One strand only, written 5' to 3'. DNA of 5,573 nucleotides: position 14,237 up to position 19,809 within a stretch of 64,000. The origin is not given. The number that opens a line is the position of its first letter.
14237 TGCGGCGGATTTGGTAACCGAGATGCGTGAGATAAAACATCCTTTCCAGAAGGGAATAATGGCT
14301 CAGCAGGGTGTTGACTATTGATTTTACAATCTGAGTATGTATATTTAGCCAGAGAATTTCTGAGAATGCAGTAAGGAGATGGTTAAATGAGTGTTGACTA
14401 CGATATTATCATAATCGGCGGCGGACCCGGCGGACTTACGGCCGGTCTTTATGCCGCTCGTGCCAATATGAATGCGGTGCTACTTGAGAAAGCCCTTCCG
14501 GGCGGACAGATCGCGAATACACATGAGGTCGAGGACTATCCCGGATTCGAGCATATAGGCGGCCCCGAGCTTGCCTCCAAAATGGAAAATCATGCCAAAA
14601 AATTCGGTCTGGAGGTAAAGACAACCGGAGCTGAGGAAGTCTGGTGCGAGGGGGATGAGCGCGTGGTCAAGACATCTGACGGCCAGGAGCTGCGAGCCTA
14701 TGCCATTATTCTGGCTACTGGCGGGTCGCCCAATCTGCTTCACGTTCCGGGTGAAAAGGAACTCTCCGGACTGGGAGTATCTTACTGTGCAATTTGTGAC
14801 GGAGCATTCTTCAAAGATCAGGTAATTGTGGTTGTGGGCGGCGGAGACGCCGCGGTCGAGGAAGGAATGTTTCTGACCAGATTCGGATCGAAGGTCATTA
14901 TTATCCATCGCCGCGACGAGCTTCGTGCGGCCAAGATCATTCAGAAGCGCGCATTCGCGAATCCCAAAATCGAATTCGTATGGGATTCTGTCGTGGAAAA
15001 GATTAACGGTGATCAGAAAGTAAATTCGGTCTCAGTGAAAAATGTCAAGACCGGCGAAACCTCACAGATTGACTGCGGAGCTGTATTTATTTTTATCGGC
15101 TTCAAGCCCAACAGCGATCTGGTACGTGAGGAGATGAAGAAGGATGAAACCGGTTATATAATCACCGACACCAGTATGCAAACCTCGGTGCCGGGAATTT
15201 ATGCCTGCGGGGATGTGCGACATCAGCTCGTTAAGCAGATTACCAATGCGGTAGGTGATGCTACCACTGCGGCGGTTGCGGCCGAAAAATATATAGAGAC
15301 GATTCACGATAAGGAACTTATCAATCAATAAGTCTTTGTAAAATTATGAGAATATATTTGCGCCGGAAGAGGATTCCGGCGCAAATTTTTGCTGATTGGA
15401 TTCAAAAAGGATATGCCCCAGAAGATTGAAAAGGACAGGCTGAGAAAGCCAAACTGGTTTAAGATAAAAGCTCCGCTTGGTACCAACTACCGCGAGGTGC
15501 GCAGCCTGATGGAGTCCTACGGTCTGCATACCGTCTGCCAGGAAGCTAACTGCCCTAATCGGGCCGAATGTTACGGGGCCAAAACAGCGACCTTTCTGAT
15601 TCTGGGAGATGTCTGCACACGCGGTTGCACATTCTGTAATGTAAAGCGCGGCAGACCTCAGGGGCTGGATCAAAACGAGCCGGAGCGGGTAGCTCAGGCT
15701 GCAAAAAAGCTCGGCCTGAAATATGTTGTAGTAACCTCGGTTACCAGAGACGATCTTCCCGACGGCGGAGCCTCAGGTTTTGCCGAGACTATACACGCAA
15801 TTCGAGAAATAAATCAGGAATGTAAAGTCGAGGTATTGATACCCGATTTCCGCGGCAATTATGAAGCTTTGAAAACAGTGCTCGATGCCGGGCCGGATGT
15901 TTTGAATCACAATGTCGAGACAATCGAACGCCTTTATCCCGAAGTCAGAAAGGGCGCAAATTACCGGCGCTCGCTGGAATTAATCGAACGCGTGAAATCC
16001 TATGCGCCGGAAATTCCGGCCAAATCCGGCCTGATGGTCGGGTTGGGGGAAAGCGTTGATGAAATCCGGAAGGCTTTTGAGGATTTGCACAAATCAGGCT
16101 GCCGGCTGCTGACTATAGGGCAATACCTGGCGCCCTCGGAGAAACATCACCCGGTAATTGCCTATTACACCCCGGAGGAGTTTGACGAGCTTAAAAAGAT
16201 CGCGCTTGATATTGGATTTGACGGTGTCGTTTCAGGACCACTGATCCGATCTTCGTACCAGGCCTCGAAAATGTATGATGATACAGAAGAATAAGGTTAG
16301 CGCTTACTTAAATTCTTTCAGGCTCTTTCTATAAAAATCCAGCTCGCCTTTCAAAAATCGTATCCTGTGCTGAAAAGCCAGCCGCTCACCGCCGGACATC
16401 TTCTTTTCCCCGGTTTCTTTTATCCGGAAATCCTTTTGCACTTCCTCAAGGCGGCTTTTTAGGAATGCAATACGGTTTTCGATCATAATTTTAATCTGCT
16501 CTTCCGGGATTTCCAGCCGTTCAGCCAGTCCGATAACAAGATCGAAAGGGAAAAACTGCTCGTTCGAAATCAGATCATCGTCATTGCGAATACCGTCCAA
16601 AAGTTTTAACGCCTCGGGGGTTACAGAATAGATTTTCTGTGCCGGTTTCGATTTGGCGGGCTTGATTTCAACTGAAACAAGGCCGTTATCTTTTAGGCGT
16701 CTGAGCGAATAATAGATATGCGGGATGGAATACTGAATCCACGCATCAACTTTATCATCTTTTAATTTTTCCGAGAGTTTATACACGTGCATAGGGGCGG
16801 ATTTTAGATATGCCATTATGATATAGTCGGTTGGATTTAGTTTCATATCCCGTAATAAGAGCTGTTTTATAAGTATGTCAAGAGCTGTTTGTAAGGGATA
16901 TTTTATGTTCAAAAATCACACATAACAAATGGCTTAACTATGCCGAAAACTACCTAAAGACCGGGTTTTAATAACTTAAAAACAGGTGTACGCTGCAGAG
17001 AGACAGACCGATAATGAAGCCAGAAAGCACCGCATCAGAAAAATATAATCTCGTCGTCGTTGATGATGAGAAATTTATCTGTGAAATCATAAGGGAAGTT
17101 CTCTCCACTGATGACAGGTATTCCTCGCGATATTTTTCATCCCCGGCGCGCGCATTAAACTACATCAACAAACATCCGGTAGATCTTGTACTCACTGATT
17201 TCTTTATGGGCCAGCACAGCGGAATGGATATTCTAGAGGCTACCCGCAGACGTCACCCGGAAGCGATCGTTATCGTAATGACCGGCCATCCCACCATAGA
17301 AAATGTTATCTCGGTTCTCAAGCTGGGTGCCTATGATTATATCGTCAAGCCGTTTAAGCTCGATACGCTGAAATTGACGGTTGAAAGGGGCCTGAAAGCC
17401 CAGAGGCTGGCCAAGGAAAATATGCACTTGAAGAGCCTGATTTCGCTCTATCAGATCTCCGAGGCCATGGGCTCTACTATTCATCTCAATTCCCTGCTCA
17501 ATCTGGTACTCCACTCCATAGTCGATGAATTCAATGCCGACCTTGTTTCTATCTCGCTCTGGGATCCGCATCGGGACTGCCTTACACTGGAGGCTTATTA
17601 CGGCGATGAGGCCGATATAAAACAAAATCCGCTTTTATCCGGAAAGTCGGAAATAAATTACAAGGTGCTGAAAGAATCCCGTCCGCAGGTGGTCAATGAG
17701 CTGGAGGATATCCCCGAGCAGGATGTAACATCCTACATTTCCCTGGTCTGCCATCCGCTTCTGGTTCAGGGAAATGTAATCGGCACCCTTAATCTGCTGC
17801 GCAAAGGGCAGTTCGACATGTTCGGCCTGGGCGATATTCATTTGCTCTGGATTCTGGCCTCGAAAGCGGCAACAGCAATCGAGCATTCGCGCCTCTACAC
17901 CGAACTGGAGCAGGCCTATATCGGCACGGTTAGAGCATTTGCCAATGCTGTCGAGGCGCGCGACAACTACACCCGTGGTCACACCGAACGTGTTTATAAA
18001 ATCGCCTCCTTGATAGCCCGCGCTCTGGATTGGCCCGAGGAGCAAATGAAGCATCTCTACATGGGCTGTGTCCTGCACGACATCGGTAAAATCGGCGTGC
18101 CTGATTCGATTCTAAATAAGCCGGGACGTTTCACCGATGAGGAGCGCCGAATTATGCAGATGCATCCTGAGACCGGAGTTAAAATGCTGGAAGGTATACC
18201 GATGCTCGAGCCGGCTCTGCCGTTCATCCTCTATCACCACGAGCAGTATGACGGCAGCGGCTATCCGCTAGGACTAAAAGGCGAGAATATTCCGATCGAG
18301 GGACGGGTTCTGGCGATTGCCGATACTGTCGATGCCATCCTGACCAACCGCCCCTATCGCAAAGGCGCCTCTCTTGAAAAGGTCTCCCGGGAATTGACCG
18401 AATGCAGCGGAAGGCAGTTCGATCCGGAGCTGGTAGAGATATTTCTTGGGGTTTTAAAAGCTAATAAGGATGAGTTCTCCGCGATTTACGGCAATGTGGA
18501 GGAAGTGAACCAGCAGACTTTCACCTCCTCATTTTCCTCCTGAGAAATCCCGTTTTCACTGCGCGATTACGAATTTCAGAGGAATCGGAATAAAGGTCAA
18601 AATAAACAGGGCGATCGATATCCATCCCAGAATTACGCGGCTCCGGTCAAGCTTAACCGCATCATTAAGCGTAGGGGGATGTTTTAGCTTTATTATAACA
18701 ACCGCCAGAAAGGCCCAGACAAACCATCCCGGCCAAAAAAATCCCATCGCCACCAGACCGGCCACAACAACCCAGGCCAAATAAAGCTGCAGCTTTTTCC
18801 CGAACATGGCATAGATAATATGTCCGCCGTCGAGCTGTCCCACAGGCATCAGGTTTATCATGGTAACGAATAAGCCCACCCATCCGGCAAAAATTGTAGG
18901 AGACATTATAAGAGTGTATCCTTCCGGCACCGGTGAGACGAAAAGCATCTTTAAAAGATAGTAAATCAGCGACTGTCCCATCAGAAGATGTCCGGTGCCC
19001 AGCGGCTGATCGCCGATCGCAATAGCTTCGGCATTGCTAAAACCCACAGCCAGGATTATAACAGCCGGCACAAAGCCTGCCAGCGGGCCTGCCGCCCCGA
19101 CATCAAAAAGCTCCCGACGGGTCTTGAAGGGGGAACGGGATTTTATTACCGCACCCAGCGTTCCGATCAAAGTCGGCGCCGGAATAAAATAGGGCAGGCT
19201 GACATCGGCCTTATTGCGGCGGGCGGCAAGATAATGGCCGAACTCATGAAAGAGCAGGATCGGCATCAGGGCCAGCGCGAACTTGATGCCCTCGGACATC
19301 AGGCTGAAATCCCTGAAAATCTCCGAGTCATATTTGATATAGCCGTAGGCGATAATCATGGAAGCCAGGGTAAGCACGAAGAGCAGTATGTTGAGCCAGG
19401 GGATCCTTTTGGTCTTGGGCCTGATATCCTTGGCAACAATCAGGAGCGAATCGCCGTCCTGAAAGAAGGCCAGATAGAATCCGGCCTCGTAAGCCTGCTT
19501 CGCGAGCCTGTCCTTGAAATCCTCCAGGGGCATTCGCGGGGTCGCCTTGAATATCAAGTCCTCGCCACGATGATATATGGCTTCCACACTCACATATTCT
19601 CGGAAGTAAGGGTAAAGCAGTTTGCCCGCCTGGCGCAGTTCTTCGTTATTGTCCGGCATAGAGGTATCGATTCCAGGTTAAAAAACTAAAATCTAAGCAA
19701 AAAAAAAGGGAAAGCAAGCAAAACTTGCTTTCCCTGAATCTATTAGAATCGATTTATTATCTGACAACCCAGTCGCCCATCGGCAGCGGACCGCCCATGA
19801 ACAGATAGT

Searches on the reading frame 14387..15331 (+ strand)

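Call 70: search_protein_families(library=pfam, proteins=[window:14387-15331:+], max_evalue=0.001)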
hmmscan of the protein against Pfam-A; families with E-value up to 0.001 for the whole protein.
window:14387-15331:+ (314 aa): 12 families
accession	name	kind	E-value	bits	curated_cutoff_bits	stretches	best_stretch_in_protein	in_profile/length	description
PF07992.20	Pyr_redox_2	-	2e-58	198.6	26.1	1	5-291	1-290/291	Pyridine nucleotide-disulphide oxidoreductase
PF13738.12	Pyr_redox_3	-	2.5e-29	102.9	30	1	55-275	76-305/305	Pyridine nucleotide-disulphide oxidoreductase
PF00070.33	Pyr_redox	-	8.2e-18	65.1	22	1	147-218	2-80/82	Pyridine nucleotide-disulphide oxidoreductase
PF00890.30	FAD_binding_2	-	1.6e-08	34.6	20.4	1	6-42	1-38/414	FAD binding domain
PF01134.28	GIDA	-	4.4e-08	33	22.1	0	6-46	1-33/391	Glucose inhibited division protein A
PF12831.13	FAD_oxidored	-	4e-07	30.1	27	1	6-42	1-38/416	FAD dependent oxidoreductase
PF03486.20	HI0933_like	-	7.6e-07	29.3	50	0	6-36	2-32/244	HI0933-like protein Rossmann domain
PF01266.30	DAO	-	3e-06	27.5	27.9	1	6-41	1-38/353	FAD dependent oxidoreductase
PF13450.12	NAD_binding_8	-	1.4e-05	25.7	21.9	1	9-67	1-56/68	NAD(P)-binding Rossmann-like domain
PF01946.23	Thi4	-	1.9e-05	24.4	26.2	1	4-40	17-55/235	Thi4 family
PF13454.12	NAD_binding_9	-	4.8e-05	23.8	21.8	0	67-112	108-153/155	FAD-NAD(P)-binding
PF01494.25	FAD_binding_3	-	0.00013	21.8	22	0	5-35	2-32/349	FAD binding domain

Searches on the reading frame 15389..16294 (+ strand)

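Call 70: search_protein_families(library=pfam, proteins=[window:15389-16294:+], max_evalue=0.001)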
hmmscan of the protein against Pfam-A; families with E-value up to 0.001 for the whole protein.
window:15389-16294:+ (301 aa): 2 families
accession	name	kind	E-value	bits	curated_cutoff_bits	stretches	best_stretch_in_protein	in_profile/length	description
PF04055.27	Radical_SAM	-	1.1e-24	87.9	29.5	1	71-233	2-166/166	Radical SAM superfamily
PF16881.10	LIAS_N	-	1.1e-10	42.3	27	1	13-55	54-96/96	N-terminal domain of lipoyl synthase of Radical_SAM family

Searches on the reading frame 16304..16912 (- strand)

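Call 70: search_protein_families(library=pfam, proteins=[window:16304-16912:-], max_evalue=0.001)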
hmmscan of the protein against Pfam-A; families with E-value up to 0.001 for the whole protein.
window:16304-16912:- (202 aa): 1 family
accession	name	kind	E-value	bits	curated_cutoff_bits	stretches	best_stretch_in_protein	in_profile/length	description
PF03551.20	PadR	-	8.1e-09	35.8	27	1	32-99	1-67/75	Transcriptional regulator PadR-like family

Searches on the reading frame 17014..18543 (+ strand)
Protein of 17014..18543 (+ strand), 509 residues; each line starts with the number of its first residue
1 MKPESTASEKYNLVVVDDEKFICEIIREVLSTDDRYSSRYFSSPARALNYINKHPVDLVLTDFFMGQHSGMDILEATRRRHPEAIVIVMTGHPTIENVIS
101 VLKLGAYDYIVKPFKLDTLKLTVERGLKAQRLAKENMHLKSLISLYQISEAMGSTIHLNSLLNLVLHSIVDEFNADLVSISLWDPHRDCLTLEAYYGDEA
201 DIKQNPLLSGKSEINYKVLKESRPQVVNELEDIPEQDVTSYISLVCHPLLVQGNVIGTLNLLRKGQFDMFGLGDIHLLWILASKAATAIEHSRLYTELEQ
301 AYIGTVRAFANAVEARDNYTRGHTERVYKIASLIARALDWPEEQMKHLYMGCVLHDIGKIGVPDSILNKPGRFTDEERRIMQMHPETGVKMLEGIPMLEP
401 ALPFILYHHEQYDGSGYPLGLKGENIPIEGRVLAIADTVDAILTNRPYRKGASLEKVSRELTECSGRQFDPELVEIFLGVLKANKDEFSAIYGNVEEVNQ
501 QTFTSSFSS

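Call 6: search_protein_families(library=pfam, proteins=[window:17014-18543:+], max_evalue=0.01)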
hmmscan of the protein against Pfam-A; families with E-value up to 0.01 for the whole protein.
window:17014-18543:+ (509 aa): 6 families
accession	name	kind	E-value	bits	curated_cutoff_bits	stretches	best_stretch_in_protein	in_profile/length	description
PF13487.12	HD_5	-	8.1e-41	140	27.2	1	308-473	2-170/170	HD domain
PF00072.30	Response_reg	-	3.4e-23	82.4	30.2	1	14-123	2-110/111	Response regulator receiver domain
PF01966.28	HD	-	9.3e-21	74.7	22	1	322-441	3-115/116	HD domain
PF13185.12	GAF_2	-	1.6e-10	41.7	28.6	1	158-290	4-136/136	GAF domain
PF01590.32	GAF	-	7.2e-08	33.5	22.4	1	158-289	2-133/133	GAF domain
PF13492.12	GAF_3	-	3.4e-06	27.9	27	1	161-291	5-129/129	GAF domain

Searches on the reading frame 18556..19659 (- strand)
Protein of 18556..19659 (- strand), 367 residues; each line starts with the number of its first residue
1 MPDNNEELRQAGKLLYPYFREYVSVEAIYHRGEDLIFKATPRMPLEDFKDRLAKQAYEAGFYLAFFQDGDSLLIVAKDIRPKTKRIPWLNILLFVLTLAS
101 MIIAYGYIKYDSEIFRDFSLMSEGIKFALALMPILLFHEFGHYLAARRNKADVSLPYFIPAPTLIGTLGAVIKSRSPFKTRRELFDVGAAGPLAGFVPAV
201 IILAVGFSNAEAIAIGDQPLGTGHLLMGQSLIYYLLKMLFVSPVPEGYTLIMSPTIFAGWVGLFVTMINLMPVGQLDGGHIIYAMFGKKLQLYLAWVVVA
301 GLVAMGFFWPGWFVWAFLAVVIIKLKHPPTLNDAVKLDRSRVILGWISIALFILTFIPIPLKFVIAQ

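Call 6: search_protein_families(library=pfam, proteins=[window:18556-19659:-], max_evalue=0.01)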
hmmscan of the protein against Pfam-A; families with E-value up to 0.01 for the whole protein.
window:18556-19659:- (367 aa): 1 family
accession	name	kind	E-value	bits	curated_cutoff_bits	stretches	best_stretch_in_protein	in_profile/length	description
PF02163.28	Peptidase_M50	-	2e-20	73.5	27.2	1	127-287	2-195/221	Peptidase family M50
